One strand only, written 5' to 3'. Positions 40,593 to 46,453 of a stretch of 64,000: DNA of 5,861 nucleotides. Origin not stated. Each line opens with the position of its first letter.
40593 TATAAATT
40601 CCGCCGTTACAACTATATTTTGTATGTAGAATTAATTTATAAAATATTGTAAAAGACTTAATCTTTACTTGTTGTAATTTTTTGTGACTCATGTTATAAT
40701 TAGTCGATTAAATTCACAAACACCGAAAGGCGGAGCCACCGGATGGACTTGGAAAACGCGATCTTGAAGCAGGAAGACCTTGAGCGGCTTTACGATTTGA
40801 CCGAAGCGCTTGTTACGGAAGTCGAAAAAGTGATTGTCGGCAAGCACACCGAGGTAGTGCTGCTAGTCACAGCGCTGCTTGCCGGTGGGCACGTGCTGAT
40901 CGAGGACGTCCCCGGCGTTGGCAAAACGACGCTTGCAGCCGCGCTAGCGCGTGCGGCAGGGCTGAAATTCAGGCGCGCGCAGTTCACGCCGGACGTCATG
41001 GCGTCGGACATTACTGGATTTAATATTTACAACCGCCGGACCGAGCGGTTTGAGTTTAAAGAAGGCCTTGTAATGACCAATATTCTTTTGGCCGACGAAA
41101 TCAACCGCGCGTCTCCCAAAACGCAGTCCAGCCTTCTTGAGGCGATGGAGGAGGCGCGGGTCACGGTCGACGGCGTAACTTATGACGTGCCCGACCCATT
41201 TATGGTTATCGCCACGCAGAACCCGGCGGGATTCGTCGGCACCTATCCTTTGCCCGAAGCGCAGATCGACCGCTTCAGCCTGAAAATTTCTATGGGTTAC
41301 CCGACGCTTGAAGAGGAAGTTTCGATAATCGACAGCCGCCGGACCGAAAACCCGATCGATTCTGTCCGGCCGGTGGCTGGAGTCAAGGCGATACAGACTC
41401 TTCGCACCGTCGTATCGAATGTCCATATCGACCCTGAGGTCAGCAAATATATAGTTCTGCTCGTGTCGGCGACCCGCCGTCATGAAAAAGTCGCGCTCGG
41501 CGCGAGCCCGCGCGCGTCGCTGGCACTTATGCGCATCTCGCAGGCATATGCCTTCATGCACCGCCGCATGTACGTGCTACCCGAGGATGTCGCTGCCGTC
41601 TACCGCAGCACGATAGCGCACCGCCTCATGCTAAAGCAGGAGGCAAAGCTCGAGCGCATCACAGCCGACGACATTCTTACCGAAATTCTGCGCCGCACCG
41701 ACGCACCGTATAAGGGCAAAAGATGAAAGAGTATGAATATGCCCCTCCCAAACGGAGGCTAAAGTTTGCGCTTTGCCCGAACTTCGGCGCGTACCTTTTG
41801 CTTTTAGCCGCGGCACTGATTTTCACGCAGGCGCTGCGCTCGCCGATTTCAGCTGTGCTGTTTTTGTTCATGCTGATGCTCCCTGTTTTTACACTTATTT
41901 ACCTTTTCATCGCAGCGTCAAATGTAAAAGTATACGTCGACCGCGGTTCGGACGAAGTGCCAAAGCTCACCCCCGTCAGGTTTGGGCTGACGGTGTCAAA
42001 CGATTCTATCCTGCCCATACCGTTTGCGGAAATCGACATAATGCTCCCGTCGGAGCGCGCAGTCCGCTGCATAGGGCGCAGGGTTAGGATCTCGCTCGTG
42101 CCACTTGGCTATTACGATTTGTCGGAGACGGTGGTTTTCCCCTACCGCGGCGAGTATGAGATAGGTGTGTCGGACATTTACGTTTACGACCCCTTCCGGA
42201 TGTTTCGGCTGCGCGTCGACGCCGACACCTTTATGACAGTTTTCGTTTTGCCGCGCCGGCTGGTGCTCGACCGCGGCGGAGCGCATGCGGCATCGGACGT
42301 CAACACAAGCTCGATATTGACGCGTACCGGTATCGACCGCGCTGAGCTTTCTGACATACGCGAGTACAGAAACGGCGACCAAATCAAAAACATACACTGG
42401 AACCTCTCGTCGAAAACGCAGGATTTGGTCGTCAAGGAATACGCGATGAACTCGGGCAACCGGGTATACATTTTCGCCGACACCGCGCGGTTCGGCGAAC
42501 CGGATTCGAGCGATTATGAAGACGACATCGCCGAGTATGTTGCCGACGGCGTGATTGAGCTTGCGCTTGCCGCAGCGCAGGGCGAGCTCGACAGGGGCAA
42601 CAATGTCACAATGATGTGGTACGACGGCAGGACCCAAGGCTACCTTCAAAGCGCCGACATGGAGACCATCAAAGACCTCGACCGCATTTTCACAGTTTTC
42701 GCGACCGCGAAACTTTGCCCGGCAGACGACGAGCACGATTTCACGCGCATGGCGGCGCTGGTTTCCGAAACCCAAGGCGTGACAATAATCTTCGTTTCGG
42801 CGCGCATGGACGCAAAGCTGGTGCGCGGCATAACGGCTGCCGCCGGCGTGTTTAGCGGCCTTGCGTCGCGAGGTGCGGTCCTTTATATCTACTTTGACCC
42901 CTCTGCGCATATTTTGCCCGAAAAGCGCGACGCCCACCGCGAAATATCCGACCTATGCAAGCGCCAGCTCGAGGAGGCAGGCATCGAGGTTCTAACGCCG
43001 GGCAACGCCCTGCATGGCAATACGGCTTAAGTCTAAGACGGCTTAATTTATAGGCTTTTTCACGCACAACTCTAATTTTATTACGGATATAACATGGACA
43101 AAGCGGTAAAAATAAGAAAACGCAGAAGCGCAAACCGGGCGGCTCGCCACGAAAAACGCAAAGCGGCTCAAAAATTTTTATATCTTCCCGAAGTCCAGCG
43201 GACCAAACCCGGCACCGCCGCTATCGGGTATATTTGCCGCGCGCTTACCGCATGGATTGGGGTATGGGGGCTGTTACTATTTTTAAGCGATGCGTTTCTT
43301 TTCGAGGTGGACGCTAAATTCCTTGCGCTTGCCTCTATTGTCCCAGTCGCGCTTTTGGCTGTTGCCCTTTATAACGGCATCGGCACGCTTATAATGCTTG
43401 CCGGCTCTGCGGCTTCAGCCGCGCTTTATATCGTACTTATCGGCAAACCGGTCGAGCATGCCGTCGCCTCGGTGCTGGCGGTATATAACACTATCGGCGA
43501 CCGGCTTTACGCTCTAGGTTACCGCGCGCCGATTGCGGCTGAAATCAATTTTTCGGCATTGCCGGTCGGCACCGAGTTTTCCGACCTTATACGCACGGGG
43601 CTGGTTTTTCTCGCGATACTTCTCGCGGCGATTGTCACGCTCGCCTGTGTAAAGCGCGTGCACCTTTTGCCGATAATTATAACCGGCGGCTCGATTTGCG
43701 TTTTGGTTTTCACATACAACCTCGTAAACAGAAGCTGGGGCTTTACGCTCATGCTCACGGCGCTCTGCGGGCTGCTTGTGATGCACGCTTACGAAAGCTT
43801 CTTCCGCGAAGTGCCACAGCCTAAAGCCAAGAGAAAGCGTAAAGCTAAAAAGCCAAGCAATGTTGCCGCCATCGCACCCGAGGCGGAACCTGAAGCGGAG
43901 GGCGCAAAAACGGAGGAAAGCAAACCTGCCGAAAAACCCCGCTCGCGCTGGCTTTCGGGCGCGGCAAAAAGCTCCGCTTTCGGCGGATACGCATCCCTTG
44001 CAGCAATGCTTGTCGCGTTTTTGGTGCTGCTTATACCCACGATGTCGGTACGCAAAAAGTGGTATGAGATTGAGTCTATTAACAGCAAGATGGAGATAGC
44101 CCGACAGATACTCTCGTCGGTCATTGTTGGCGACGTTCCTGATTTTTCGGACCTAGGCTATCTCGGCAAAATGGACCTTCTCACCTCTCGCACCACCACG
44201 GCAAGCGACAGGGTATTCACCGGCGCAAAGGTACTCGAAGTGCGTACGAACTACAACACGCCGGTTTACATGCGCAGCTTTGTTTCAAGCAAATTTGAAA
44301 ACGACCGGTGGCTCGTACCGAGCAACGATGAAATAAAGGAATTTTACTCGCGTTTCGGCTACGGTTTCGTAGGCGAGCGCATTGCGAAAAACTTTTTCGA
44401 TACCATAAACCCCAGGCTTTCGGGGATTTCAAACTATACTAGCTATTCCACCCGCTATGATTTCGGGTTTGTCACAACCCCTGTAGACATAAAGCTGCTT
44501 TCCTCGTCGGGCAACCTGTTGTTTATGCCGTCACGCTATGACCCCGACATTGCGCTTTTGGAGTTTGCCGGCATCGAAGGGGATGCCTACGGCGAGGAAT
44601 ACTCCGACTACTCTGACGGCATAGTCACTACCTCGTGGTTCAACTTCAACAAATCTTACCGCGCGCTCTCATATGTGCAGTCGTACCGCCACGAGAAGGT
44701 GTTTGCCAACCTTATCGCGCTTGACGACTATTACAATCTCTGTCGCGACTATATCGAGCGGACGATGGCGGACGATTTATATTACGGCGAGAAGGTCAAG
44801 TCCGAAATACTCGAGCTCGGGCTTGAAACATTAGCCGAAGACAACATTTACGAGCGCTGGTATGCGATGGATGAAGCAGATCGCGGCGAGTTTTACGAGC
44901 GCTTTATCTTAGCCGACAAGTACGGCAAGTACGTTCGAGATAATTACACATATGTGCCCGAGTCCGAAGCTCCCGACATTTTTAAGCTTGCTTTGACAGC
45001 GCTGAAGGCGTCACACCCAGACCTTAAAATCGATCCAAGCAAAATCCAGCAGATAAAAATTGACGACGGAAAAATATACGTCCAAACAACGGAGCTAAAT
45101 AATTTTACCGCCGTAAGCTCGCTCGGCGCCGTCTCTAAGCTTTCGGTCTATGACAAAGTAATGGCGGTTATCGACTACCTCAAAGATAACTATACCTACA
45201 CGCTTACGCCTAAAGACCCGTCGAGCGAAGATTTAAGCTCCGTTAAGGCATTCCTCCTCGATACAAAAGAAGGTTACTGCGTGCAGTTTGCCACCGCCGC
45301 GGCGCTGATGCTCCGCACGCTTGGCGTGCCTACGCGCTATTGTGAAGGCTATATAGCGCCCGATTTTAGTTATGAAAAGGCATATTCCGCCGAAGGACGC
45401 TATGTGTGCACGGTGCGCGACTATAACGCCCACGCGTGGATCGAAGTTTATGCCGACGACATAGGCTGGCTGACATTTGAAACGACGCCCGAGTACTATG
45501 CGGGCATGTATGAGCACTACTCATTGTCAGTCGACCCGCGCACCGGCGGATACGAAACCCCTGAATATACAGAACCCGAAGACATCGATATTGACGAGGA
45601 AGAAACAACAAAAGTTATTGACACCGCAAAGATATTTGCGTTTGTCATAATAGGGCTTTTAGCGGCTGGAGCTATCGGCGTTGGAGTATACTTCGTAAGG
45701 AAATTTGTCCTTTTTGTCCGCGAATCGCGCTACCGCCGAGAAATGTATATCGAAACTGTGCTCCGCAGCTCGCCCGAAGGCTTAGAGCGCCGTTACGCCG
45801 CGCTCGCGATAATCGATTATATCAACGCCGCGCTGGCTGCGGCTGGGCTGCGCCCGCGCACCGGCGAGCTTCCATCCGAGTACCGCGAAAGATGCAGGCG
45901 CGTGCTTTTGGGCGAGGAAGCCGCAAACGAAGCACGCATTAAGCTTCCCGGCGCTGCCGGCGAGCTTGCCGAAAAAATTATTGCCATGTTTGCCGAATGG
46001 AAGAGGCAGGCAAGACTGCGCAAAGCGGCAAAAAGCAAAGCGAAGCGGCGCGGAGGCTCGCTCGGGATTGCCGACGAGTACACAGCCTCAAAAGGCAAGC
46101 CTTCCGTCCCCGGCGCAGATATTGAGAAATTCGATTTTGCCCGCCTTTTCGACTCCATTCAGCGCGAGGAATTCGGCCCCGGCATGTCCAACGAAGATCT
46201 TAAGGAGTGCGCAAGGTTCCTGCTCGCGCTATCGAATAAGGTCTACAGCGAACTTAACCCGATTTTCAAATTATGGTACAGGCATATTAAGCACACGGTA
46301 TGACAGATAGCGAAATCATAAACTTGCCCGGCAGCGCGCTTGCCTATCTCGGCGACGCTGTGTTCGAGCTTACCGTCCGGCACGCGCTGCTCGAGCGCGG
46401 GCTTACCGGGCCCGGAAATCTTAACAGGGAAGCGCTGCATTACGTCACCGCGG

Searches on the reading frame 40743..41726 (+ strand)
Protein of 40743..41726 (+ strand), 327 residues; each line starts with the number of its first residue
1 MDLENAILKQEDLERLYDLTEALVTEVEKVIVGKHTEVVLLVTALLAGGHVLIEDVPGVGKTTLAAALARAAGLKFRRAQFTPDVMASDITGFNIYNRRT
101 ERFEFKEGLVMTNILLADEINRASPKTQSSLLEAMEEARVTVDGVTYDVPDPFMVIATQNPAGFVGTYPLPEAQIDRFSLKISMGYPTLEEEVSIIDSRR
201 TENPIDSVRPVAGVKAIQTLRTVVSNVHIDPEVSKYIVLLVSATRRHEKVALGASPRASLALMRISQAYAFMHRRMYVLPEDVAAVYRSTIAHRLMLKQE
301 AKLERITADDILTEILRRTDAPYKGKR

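Call 28: search_protein_families(library=pfam, proteins=[window:40743-41726:+], max_evalue=0.001)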
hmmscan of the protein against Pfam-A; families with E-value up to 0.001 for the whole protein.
window:40743-41726:+ (327 aa): 9 families
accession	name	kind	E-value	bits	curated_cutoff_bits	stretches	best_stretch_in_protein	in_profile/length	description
PF07726.17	AAA_3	-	3.5e-58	195.6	27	1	50-179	1-130/131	ATPase family associated with various cellular activities (AAA)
PF17863.7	AAA_lid_2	-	8.6e-23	80.3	22.7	1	243-315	2-74/74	AAA lid domain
PF07728.20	AAA_5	-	9.9e-14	52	22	1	51-178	2-139/139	AAA domain (dynein-related subfamily)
PF00004.35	AAA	-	6.3e-07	30.3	21.2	1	56-182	6-127/131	ATPase family associated with various cellular activities (AAA)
PF05496.18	RuvB_N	-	1.7e-06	28.3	27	1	49-141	34-114/159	Holliday junction DNA helicase RuvB P-loop domain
PF00493.29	MCM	-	4.7e-05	23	23.3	1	50-162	59-174/224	MCM P-loop domain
PF01078.27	Mg_chelatase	-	0.00031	20.7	20.3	0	31-69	5-43/207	Magnesium chelatase, subunit ChlI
PF20030.5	bpMoxR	-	0.00085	18.9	27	0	23-157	6-143/205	MoxR domain in the MoxR-vWA-beta-propeller ternary systems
PF01656.29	CbiA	-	0.00096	19.6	25.4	0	58-242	9-84/125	CobQ/CobB/MinD/ParA nucleotide binding domain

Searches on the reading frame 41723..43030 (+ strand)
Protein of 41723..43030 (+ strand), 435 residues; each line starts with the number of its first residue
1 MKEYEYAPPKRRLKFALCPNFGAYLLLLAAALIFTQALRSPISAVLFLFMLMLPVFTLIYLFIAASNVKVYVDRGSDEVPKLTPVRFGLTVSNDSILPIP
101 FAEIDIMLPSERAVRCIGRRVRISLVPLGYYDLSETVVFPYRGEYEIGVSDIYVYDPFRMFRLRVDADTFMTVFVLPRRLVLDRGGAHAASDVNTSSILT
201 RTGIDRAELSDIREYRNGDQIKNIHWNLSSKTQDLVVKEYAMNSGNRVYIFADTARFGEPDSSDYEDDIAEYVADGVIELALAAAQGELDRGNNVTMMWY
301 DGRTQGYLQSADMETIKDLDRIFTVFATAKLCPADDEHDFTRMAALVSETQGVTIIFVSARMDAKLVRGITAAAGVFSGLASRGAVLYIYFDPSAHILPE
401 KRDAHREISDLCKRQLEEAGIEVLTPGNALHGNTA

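Call 28: search_protein_families(library=pfam, proteins=[window:41723-43030:+], max_evalue=0.001)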
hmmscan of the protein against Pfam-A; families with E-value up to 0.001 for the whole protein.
window:41723-43030:+ (435 aa): 1 family
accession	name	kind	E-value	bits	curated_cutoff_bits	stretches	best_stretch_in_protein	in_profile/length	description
PF01882.25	DUF58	-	1.8e-05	24.5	23.4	1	211-302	1-86/216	Protein of unknown function DUF58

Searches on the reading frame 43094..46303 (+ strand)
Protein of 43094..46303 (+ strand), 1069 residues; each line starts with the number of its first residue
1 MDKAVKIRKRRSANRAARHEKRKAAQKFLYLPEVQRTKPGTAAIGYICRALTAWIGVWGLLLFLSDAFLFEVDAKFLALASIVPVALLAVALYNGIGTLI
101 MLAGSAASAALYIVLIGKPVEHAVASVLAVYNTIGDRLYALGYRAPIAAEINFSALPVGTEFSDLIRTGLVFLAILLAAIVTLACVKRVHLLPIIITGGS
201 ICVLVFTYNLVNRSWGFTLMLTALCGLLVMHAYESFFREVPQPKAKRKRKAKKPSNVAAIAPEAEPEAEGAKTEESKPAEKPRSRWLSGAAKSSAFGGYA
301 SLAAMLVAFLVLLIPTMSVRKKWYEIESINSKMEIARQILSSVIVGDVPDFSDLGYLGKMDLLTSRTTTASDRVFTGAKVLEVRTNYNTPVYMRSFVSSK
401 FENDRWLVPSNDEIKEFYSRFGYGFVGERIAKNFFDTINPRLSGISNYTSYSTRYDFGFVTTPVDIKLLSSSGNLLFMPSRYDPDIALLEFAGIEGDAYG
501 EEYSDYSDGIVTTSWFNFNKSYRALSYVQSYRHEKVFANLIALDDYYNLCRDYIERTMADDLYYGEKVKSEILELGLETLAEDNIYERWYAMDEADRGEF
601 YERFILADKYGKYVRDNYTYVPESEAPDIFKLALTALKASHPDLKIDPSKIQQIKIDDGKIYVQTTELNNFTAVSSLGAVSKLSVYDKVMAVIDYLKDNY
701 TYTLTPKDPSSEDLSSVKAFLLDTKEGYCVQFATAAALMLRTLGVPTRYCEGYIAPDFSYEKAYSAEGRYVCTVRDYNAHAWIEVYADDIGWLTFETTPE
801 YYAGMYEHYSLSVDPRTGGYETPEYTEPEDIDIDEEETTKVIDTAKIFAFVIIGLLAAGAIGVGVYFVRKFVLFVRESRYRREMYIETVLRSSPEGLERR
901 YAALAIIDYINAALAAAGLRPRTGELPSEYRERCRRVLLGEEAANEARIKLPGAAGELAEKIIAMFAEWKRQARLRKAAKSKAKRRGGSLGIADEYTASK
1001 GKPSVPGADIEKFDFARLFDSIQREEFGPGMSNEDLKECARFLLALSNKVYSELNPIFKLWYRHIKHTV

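Call 28: search_protein_families(library=pfam, proteins=[window:43094-46303:+], max_evalue=0.001)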
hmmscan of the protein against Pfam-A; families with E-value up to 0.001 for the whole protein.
window:43094-46303:+ (1069 aa): 2 families
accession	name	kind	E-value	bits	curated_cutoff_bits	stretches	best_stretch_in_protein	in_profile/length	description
PF01841.26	Transglut_core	-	8.6e-23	81.1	23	1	684-796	13-107/108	Transglutaminase-like superfamily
PF11992.13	TgpA_N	-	2.1e-05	24.2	30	1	51-408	17-252/333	TgpA N-terminal domain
